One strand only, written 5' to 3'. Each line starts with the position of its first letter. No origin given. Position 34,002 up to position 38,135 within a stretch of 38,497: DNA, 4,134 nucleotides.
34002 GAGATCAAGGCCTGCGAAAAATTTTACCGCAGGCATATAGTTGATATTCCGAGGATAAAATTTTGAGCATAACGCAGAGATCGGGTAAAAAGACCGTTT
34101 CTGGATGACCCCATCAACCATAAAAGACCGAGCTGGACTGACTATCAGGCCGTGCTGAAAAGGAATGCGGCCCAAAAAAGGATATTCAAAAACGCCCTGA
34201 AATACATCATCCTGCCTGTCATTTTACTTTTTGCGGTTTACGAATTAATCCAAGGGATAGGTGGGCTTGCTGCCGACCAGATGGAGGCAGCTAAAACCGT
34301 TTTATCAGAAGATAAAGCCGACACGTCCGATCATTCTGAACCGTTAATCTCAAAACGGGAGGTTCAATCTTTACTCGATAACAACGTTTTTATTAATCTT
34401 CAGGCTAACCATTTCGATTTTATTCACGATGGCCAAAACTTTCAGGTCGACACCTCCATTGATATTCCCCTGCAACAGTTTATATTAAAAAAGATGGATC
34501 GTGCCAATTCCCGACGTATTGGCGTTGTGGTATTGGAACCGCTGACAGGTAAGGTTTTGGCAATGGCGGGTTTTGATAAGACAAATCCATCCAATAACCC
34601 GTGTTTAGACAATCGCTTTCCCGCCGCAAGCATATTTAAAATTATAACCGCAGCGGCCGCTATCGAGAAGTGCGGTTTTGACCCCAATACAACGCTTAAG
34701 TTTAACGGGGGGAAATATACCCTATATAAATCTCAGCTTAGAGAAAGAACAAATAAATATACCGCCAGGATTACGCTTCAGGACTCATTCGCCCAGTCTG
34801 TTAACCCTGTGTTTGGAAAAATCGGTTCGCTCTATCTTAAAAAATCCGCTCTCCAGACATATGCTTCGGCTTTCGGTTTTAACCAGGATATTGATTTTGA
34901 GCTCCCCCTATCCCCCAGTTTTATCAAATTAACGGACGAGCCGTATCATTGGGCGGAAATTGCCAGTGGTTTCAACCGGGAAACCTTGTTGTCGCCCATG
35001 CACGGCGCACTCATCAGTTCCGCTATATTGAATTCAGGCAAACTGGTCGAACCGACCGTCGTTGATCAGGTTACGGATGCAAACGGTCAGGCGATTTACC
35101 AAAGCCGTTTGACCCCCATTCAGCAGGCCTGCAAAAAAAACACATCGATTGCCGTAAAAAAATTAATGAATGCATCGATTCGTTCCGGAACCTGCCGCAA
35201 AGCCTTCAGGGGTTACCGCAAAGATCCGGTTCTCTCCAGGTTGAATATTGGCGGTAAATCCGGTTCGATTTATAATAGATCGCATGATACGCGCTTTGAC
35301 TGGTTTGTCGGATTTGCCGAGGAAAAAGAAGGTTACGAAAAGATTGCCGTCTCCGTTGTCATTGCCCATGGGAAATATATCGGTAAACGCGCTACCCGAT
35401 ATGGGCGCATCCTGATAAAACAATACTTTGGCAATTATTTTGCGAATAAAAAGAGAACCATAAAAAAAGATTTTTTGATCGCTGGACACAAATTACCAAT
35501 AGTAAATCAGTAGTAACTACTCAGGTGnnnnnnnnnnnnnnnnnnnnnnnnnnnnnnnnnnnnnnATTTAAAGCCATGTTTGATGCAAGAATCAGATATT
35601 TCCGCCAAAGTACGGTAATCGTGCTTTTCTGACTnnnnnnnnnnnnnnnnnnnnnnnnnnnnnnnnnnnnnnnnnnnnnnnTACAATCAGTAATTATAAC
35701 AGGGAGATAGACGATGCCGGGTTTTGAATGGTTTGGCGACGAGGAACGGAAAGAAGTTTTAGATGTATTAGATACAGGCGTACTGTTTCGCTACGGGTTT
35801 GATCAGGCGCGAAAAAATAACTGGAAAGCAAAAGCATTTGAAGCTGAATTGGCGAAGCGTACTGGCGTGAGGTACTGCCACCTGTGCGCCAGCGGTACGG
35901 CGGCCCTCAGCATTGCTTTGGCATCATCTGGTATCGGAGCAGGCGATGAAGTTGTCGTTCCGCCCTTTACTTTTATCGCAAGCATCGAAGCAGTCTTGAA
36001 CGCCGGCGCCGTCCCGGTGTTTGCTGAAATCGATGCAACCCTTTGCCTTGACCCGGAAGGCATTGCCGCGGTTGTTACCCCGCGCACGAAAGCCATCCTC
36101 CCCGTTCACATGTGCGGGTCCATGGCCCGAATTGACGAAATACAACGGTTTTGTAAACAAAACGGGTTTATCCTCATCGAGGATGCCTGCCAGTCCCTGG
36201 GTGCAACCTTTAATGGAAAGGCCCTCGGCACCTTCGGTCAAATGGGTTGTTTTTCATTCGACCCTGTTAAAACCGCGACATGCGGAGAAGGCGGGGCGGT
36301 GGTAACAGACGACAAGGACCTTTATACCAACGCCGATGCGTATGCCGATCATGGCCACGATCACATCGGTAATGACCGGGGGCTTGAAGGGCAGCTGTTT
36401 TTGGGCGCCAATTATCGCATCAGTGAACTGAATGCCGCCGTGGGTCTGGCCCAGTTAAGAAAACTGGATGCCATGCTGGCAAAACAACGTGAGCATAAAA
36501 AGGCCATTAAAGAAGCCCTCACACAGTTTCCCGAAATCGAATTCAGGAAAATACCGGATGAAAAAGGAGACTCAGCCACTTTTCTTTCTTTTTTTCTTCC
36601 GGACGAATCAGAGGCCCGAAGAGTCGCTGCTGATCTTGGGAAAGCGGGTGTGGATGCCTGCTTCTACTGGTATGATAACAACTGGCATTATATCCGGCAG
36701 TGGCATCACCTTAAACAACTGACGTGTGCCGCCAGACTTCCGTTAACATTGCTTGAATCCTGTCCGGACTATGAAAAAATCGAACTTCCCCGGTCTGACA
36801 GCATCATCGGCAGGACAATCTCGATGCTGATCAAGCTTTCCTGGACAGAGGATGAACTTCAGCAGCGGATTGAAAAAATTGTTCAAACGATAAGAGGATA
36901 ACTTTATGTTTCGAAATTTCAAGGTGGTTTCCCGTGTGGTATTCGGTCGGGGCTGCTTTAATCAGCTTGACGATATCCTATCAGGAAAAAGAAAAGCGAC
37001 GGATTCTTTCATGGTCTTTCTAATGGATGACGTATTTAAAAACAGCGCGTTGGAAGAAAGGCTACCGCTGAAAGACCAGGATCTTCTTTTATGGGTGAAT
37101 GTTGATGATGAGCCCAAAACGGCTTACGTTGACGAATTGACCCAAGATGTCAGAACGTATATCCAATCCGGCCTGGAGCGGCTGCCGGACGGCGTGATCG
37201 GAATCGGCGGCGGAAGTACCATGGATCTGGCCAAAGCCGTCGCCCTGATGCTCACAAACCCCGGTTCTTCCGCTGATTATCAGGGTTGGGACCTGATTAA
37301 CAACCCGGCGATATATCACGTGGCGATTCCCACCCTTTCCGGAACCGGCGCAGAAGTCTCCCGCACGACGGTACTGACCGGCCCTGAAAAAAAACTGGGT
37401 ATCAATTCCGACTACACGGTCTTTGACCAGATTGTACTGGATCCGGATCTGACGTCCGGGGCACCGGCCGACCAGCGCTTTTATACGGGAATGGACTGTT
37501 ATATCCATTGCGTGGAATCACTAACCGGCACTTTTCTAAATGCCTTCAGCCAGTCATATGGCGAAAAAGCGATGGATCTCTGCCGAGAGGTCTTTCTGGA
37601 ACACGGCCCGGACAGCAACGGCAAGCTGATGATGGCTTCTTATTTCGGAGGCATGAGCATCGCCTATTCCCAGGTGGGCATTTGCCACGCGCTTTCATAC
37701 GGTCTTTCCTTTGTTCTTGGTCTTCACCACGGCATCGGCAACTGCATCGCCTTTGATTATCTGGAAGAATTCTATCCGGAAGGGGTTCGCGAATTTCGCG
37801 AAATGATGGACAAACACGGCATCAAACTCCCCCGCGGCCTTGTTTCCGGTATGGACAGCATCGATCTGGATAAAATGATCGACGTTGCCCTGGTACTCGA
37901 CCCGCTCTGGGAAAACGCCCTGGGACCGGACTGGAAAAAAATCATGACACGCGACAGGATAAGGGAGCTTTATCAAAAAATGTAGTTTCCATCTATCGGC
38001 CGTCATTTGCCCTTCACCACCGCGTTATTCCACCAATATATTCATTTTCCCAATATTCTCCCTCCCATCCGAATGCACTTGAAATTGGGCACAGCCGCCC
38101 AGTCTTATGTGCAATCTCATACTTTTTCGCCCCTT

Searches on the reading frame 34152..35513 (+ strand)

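Call 39: search_protein_families(library=pfam, proteins=[window:34152-35513:+], max_evalue=0.0001)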
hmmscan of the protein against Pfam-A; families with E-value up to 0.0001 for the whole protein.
window:34152-35513:+ (453 aa): 1 family
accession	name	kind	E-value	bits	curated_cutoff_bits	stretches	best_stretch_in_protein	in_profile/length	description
PF00905.27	Transpeptidase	-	2.3e-34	119.4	22.1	1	124-414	2-290/299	Penicillin binding protein transpeptidase domain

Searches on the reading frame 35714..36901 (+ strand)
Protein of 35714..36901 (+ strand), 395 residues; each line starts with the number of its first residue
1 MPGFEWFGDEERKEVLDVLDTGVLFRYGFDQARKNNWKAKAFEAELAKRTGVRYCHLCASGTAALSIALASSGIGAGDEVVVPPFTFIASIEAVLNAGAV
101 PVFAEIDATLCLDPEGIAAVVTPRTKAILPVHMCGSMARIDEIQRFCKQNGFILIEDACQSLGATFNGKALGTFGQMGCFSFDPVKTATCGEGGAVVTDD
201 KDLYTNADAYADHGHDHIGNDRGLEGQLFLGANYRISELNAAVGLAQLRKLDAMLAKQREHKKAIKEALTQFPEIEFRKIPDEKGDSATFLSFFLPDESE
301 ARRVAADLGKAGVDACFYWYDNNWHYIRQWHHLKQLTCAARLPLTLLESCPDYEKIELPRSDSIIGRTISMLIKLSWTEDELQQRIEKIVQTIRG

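Call 39: search_protein_families(library=pfam, proteins=[window:35714-36901:+], max_evalue=0.0001)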
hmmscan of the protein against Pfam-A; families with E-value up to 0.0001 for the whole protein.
window:35714-36901:+ (395 aa): 3 families
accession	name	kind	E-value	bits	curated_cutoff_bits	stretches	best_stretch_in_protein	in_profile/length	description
PF01041.23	DegT_DnrJ_EryC1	-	1.3e-86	291.6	19.8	1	38-325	25-312/360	DegT/DnrJ/EryC1/StrS aminotransferase family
PF01053.26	Cys_Met_Meta_PP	-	4.1e-07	29.3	27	1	28-168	43-184/381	Cys/Met metabolism PLP-dependent enzyme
PF00266.25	Aminotran_5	-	6.7e-06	25.7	21.5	0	60-163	69-181/371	Aminotransferase class-V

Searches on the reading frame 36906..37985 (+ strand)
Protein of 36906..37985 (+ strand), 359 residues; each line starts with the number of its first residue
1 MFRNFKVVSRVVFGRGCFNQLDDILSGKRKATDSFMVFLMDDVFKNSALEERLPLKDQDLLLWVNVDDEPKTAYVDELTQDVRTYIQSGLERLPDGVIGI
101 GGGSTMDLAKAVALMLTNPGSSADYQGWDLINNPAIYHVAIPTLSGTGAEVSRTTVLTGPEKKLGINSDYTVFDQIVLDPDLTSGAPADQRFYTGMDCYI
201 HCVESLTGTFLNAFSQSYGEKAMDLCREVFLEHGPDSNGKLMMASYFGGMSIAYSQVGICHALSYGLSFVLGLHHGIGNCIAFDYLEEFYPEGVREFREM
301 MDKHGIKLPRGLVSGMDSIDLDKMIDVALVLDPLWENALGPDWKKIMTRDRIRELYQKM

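Call 39: search_protein_families(library=pfam, proteins=[window:36906-37985:+], max_evalue=0.0001)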
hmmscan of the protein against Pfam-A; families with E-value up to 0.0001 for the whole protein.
window:36906-37985:+ (359 aa): 2 families
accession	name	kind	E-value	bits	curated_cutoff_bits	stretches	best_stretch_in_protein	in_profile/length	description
PF00465.25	Fe-ADH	-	9.2e-28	97.4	31.3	1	9-180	2-168/168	Iron-containing alcohol dehydrogenase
PF25137.1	ADH_Fe_C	-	2.1e-10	41.1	27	1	193-290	3-105/194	Fe-containing alcohol dehydrogenase family, C-terminal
